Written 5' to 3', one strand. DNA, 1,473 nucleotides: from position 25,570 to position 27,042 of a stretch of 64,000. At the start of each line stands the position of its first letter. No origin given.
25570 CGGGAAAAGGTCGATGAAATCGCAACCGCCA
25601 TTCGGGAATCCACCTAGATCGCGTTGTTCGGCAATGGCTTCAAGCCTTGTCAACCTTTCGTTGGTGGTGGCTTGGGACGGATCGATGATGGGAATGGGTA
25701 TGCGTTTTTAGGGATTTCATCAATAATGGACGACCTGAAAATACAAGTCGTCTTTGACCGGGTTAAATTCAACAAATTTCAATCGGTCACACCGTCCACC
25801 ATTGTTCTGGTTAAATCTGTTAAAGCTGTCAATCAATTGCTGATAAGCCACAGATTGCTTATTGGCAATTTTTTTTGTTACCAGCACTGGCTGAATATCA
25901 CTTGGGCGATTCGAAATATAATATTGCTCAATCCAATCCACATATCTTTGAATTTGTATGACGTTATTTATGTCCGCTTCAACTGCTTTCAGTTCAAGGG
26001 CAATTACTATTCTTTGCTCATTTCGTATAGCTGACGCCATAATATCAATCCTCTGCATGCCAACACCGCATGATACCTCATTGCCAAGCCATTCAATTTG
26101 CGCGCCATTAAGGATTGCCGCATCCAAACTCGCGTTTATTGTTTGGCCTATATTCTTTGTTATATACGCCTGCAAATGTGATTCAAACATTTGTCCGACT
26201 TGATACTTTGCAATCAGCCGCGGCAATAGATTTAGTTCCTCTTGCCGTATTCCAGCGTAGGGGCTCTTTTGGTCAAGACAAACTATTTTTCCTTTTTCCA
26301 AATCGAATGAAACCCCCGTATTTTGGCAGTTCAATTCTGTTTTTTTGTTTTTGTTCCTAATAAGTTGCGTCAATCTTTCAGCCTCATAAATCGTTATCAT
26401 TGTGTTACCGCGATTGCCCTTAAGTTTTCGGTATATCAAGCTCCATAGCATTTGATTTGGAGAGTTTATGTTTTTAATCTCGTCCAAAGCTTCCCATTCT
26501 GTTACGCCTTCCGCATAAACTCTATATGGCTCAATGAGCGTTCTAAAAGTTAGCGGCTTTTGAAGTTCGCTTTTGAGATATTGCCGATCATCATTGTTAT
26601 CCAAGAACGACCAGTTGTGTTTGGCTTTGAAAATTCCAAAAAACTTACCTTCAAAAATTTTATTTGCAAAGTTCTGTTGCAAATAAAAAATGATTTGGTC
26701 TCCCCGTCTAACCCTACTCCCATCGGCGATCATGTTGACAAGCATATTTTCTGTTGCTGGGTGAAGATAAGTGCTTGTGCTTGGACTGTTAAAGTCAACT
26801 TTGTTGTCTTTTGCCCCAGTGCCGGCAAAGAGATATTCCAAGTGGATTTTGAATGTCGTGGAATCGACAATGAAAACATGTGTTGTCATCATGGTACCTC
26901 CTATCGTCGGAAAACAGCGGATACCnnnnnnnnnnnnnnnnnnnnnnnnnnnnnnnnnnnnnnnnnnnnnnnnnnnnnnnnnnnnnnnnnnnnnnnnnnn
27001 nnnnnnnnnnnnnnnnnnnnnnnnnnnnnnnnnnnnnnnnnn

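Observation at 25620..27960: AT-rich 2.3-kb island encoding an amino-methyltransferase plus a PUA/EVE-like::PD-(D/E)xK nuclease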

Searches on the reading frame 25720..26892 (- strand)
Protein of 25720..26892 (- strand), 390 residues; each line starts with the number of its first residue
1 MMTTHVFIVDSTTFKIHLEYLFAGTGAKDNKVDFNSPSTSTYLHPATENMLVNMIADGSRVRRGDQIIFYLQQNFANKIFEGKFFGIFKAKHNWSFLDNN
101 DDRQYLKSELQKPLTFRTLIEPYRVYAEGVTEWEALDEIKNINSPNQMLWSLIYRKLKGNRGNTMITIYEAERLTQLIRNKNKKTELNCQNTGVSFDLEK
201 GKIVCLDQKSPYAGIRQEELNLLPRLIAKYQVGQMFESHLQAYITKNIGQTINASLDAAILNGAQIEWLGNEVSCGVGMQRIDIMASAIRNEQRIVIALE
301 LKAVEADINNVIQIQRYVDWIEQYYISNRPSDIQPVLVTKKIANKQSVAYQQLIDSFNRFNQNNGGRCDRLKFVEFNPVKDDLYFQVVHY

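Call 3: search_protein_families(library=pfam, proteins=[window:25720-26892:-], max_evalue=1)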
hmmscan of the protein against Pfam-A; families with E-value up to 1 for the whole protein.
window:25720-26892:- (390 aa): 4 families
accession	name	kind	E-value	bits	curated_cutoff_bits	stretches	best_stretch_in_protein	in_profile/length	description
PF01939.22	NucS_C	-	4e-05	24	24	1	281-345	33-91/124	Endonuclease NucS C-terminal domain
PF24608.2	PDDEXK_15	-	0.036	14.4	27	1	276-358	44-119/164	Phage putative PDDEXK endonuclease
PF13588.12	HSDR_N_2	-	0.072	13.6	25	1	273-326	30-83/110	Type I restriction enzyme R protein N terminus (HSDR_N)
PF00048.25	IL8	-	0.14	12.8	21.3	1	183-211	23-51/60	Small cytokines (intecrine/chemokine), interleukin-8 like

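Call 4: search_protein_families(library=ncbifam, proteins=[window:25720-26892:-], max_evalue=1)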
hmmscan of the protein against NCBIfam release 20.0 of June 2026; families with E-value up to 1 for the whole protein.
window:25720-26892:- (390 aa): 4 families
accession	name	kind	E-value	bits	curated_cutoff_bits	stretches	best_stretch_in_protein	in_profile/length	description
NF003270.0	PRK04247.1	equivalog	1.6e-05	24.1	216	1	266-346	148-220/250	endonuclease NucS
NF002008.0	PRK00809.1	subfamily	6.9e-05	22.5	139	1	59-148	33-121/146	hypothetical protein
NF040692.1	recomb_assoc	equivalog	0.035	13.7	40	1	335-363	50-78/207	gamma-mobile-trio protein GmtX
NF002876.0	PRK03298.1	equivalog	0.096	12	252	1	281-324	136-175/224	endonuclease NucS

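Call 5: search_protein_families(library=padloc, proteins=[window:25720-26892:-], max_evalue=1)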
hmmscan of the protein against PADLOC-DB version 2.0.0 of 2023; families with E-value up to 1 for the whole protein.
window:25720-26892:- (390 aa): 2 families
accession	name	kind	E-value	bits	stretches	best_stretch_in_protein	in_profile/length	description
PDLC04799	PDC-S02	-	0.002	15.3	1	236-324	181-263/308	-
PDLC04824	PDC-S02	-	0.0043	14.3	1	236-325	181-264/308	-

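Call 6: search_solved_structures(query=window:25720-26892:-, max_evalue=10, show_alignments=3)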
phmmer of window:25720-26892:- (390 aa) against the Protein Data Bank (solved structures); distinct sequences matched with E-value up to 10: 1.
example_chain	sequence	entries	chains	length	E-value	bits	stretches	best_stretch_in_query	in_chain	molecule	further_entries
2vld_A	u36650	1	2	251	0.019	17.2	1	292-353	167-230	Endonuclease NucS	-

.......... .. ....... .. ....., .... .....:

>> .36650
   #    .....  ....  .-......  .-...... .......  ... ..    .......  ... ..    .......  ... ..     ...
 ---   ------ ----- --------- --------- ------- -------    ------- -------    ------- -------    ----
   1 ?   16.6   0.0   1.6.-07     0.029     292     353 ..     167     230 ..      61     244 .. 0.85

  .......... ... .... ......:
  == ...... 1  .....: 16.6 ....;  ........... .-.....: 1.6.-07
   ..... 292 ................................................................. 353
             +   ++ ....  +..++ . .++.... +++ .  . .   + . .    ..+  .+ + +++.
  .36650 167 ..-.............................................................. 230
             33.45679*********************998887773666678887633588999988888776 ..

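Call 8: find_homologous_proteins(query=window:25720-26892:-)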
Query window:25720-26892:- (390 aa): 2571 proteins with E <= 0.001 among 4625 candidates; the best 120 are listed.
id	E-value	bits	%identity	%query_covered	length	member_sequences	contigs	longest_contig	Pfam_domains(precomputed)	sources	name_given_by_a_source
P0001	5.6e-261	883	100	100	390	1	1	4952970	-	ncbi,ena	-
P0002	1.7e-227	773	89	100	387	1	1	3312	-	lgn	-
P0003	1.0e-224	763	89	100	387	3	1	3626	-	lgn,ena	-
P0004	1.3e-223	760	88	100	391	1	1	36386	PF01939.22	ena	-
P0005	2.7e-212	723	84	100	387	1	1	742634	-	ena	-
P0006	1.2e-203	694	80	100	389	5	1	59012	-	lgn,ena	-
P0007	3.6e-201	686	79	100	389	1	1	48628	-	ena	-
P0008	6.5e-197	672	78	100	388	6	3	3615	-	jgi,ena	-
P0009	1.4e-196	671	77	100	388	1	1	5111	-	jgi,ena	-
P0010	2.0e-196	670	77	100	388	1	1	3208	-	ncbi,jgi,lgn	-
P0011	3.7e-196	669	77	100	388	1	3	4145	-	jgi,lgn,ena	-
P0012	1.3e-195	668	77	100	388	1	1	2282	-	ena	-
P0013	1.3e-195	668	77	100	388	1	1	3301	-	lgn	-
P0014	2.0e-195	667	77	100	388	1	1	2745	-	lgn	-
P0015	2.0e-195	667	77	100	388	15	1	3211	-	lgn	-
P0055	1.6e-191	654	76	100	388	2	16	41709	-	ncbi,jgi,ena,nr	ncbi:MAG TPA: DUF91 domain-containing protein [Candidatus Paceibacterota bacterium]|nr:DUF91 domain-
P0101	8.7e-185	632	74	100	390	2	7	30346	-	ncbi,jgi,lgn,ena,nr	ncbi:MAG: DUF91 domain-containing protein [candidate division Zixibacteria bacterium CG_4_9_14_3_um_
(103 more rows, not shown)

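Call 9: find_encoding_contigs(protein=P0001, flank=8000, max_places=3)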
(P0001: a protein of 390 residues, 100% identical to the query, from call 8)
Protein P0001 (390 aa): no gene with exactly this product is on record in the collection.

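Call 10: find_encoding_contigs(protein=P0055, flank=8000, max_places=6)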
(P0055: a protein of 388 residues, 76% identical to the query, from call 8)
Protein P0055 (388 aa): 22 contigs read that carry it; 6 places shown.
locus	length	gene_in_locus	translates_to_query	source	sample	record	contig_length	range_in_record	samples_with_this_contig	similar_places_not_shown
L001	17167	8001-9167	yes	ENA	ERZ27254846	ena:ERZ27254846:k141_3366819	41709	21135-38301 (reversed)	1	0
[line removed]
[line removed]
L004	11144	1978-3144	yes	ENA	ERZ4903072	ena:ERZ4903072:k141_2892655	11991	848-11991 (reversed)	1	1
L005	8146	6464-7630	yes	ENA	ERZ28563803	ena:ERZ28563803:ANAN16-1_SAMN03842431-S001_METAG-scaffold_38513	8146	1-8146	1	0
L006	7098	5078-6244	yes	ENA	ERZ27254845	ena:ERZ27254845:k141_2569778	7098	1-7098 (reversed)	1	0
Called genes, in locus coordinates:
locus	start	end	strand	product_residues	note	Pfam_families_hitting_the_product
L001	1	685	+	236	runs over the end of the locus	-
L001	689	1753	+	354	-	-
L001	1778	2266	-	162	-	PF13083:KH_KhpA-B (faint), PF01424:R3H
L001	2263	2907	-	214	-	PF02096:60KD_IMP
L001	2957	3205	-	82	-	PF01809:YidD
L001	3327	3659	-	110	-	PF00825:Ribonuclease_P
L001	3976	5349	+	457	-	PF11638:DnaA_N, PF01695:IstB_IS21, PF00308:Bac_DnaA, PF00004:AAA (weak), PF13173:AAA_14 (weak), PF08299:Bac_DnaA_C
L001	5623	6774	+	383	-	PF00712:DNA_pol3_beta, PF02767:DNA_pol3_beta_2, PF02768:DNA_pol3_beta_3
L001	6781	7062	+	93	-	-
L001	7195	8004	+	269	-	PF01555:N6_N4_Mtase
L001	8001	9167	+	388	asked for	-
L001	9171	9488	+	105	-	PF22168:DIP2311-like_C, PF13412:HTH_24, PF08279:HTH_11 (weak), PF09107:WHD_3rd_SelB (weak), PF09339:HTH_IclR (faint)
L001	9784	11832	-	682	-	PF00912:Transgly, PF00905:Transpeptidase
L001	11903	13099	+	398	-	PF00579:tRNA-synt_1b, PF01479:S4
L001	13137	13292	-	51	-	-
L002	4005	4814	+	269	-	PF01555:N6_N4_Mtase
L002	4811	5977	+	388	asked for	-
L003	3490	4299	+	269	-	PF01555:N6_N4_Mtase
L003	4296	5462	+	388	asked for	-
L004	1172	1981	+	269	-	PF01555:N6_N4_Mtase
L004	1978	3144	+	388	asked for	-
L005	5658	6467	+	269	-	PF01555:N6_N4_Mtase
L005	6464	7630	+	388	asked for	-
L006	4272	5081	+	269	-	PF01555:N6_N4_Mtase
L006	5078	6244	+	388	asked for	-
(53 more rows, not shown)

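Call 11: find_encoding_contigs(protein=P0101, flank=8000, max_places=4)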
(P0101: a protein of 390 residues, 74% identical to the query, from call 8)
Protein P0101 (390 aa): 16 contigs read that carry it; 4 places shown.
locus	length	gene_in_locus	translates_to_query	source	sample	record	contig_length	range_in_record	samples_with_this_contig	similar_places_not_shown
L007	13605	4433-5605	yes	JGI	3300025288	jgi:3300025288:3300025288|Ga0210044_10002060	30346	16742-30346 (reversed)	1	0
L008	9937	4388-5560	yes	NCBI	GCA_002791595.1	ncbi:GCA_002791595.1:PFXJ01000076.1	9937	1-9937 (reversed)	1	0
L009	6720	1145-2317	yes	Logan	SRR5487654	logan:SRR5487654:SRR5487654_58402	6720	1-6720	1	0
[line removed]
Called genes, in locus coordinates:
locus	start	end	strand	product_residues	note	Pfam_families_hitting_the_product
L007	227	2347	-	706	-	PF00082:Peptidase_S8, PF18962:Por_Secre_tail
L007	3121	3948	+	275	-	PF01555:N6_N4_Mtase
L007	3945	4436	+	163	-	-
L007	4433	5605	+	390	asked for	-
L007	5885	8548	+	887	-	PF05547:Peptidase_M6, PF18962:Por_Secre_tail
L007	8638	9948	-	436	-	PF04015:DUF362, PF18962:Por_Secre_tail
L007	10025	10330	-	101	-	-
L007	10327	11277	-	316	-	PF01555:N6_N4_Mtase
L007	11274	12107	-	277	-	PF12760:Zn_ribbon_IS1595, PF12762:DDE_Tnp_IS1595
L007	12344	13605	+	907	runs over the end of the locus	PF19313:DUF5916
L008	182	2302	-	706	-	PF00082:Peptidase_S8, PF18962:Por_Secre_tail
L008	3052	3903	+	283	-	PF01555:N6_N4_Mtase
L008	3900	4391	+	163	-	-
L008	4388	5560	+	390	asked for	-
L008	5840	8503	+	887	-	PF05547:Peptidase_M6, PF18962:Por_Secre_tail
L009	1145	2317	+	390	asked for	-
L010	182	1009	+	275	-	PF01555:N6_N4_Mtase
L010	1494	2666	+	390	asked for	-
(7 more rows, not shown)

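Call 15: find_related_loci(query=window:25720-26892:-, collection=genome_contigs, flank=6000)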
Query window:25720-26892:- (390 aa) in genome_contigs; peptide patterns used: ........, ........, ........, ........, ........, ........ (x = any residue, [..] = any of these).
219 stretches matched a pattern; 157 encode a relative of the query (tblastn E <= 1e-3); the best 80 are kept; 80 distinct loci.
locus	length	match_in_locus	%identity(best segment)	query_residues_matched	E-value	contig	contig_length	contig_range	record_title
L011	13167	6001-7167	81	2-390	0e+0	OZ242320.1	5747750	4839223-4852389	MAG: Candidatus Latescibacterota bacterium isolate 06f19266-885c-4d39-bf7e-e57a8b9e9c03 genome assembly, chromosome: 1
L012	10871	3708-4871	76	2-390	0e+0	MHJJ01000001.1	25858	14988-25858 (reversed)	MAG: Candidatus Harrisonbacteria bacterium RIFCSPLOWO2_01_FULL_44_18 rifcsplowo2_01_scaffold_12315, whole genome shotgun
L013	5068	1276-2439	76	2-390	0e+0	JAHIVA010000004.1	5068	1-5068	MAG: Patescibacteria group bacterium isolate MM_PC_MetaG.mb.47 MM_PC_MetaG.mb.47_k141_82155, whole genome shotgun sequen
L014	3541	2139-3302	74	2-390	0e+0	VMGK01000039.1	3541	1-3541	MAG: Candidatus Berkelbacteria bacterium Licking1014_7 CEN89_scaffold_20233, whole genome shotgun sequence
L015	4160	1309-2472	76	2-390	0e+0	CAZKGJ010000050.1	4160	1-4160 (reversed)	MAG TPA_asm: uncultured Candidatus Saccharibacteria bacterium isolate SRP093762_co1_98 genome assembly, contig: NODE_113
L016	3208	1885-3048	77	2-390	0e+0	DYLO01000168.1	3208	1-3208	MAG TPA_asm: Ignavibacterium album isolate SulCav_AS07-7_32_191 SulCav_AS07_7_25001_length_3208_cov_116_304472, whole ge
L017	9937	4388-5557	74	2-390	0e+0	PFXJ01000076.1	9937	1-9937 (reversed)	MAG: candidate division Zixibacteria bacterium CG_4_9_14_3_um_filter_46_8 CG_4_9_14_3_um_filter_150_scaffold_7511_c, who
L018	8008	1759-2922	72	2-390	0e+0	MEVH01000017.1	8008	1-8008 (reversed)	MAG: candidate division WWE3 bacterium RIFCSPLOWO2_01_FULL_39_13 rifcsplowo2_01_scaffold_40522, whole genome shotgun seq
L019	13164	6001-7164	69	2-390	0e+0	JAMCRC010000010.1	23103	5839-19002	MAG: Patescibacteria group bacterium isolate FK_Sedi_A_Bin.289 NODE_4828_length_23103_cov_1.1677, whole genome shotgun s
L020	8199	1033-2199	68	2-390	2e-178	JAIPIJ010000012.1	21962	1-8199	MAG: Candidatus Peribacteraceae bacterium isolate Tobar13.5m-G77 Tobar13-5m-C2670, whole genome shotgun sequence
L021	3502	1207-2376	66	1-390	0e+0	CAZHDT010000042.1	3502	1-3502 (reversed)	MAG TPA_asm: uncultured Gammaproteobacteria bacterium isolate SRP178699_co1_236 genome assembly, contig: NODE_42283_leng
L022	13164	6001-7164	66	2-390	6e-174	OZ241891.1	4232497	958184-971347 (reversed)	MAG: Limisphaerales bacterium isolate 13428dcb-cd66-474c-a4e8-c35200876364 genome assembly, chromosome: 1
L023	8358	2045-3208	66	2-390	9e-174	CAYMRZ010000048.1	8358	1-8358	MAG TPA_asm: uncultured Bdellovibrionales bacterium isolate SRP332253_co1_286 genome assembly, contig: NODE_14191_length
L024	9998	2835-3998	67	2-390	2e-173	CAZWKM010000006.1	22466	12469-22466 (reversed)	MAG TPA_asm: uncultured Pirellulales bacterium isolate SRP068000_co2_152 genome assembly, contig: NODE_1553_length_22466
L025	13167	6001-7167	66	2-390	1e-172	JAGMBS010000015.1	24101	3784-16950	MAG: Candidatus Paceibacterota bacterium isolate RS_16_29 ZL425.bin.29.fa_15, whole genome shotgun sequence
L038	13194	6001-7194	64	1-390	3e-167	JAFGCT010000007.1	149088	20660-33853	MAG: Candidatus Peregrinibacteria bacterium isolate Zod_Metabat.1133 k87_1802336, whole genome shotgun sequence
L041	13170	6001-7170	63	1-390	5e-166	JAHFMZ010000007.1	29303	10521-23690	MAG: bacterium isolate nzgw469 NODE_1427_length_29304_cov_3.967961, whole genome shotgun sequence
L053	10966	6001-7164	63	1-390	6e-157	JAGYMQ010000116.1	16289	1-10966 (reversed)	MAG: Candidatus Cloacimonadota bacterium isolate M55B123 k51_44980_flag_0_multi_314.8066_len_16289, whole genome shotgun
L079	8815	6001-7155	58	1-390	5e-146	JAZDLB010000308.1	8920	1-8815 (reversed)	MAG: Candidatus Zixiibacteriota bacterium isolate MEGAHIT-group-0.565 k141_8347412, whole genome shotgun sequence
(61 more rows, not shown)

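Call 20: search_protein_representatives(protein=window:25720-26892:-)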
Query: 390 residues. Proteins with E-value up to 0.001 (for the whole library): 321; up to 1e-10: 200; up to 1e-30: 92. The best 150 are listed.
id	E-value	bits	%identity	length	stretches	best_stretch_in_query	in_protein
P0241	9.4e-111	386.8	57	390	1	2-390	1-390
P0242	4.5e-103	361.5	65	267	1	1-271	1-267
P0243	3.3e-102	358.6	54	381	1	2-386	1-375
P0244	4.8e-101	354.8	69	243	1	148-389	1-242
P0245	7.6e-100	350.9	49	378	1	1-390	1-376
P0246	1.5e-98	346.6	45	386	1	2-386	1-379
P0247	1.6e-93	330.1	51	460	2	101-387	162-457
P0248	1.1e-92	327.2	49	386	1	2-385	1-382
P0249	3.2e-90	319.2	49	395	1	2-386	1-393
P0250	5.9e-88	311.7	45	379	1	1-388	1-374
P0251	6.9e-88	311.5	50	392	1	2-379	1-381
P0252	5.1e-86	305.4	47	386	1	2-369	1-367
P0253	7.2e-85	301.6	44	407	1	2-386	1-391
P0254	1.4e-84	300.6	42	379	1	2-386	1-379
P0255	7.1e-83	295.0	45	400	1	2-390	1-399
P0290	1.3e-51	192.2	37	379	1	4-387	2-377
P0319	9.6e-36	139.9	33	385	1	2-343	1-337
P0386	3.3e-17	78.9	31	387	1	2-346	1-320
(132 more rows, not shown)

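Call 25: search_protein_families(library=pfam, alignment_id=A1, max_evalue=0.01)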
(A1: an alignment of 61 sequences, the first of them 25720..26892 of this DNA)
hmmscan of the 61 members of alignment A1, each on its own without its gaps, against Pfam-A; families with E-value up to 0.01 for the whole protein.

A. member 1, window:25720-26892:- (390 aa): 1 family
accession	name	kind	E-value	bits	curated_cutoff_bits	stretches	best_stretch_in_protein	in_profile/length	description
PF01939.22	NucS_C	-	4e-05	24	24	1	281-345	33-91/124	Endonuclease NucS C-terminal domain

B. families by the number of members that match (of 61 scanned): 7 families
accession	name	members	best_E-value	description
PF01878.24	EVE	14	1.5e-07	EVE domain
PF01939.22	NucS_C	7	4e-05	Endonuclease NucS C-terminal domain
PF06250.17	YhcG_C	2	0.00075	YhcG PDDEXK nuclease domain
PF10539.14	Dev_Cell_Death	1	0.0021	Development and cell death domain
PF22799.2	PIR1-like_C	1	0.0039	Cell wall mannoprotein PIR1-like, C-terminal domain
PF12119.13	DUF3581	1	0.0063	Protein of unknown function (DUF3581)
PF24608.2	PDDEXK_15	1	0.01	Phage putative PDDEXK endonuclease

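Call 31: predict_structure(alignment_id=A1)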
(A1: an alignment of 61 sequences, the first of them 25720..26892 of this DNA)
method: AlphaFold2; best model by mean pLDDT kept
length: 390 residues; sequences in the alignment: 61
mean_pLDDT: 94.7   pTM: 0.93
mean pLDDT of the five models: 94.7, 94.4, 94.1, 93.9, 93.4
residues with pLDDT >= 90: 345; 70-90: 39; 50-70: 6; < 50: 0
segments of 3 or more residues with pLDDT < 50: none
pLDDT, mean of each block of 10 residues (from residue 1): 94 97 93 77 89 96 98 95 97 90 89 94 98 96 95 84 95 98 96 96 97 85 94 96 98 98 98 87 98 98 98 97 95 99 98 98 98 98 97
secondary structure, 60 per line:
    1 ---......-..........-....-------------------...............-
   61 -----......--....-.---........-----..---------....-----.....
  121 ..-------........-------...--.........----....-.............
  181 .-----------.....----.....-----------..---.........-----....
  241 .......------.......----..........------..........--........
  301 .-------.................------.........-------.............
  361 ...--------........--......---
elements in order: E4-9 H11-20 E22-25 H45-59 E66-71 E83-90 H107-110 E116-122 H132-137 H150-158 E163-166 H168-181 E193-197 E202-206 H223-231 H237-247 H254-260 E265-274 E281-290 E293-301 H309-325 E332-340 H348-363 E372-379 E382-387
